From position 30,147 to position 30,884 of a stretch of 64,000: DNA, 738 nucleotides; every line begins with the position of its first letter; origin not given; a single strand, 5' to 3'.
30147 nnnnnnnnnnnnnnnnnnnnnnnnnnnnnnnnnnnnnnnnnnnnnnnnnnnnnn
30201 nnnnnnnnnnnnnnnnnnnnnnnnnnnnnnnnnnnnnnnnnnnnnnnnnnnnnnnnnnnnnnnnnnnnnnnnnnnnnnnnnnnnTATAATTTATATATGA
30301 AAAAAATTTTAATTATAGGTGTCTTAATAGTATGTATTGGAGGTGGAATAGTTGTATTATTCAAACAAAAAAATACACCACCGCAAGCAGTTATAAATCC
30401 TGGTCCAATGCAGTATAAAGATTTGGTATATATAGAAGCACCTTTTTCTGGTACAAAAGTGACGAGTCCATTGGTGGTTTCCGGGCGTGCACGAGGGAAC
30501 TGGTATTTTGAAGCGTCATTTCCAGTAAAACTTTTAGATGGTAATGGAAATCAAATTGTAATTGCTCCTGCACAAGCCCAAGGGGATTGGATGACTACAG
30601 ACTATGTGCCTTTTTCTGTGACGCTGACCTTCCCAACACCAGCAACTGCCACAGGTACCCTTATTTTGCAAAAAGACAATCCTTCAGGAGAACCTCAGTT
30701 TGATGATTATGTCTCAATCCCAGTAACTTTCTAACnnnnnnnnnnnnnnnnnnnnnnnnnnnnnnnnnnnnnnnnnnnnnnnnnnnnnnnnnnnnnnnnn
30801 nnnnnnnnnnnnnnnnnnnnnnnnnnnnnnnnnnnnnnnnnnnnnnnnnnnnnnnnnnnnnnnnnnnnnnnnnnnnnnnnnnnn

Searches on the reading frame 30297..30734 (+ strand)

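Call 30: search_protein_families(library=pfam, proteins=[window:30297-30734:+], max_evalue=0.0001)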
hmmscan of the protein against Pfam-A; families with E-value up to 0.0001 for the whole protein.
window:30297-30734:+ (145 aa): 1 family
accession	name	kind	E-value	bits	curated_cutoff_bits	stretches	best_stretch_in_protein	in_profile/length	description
PF10648.15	Gmad2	-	2.6e-14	53.7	25.7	1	44-130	2-83/86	Immunoglobulin-like domain of bacterial spore germination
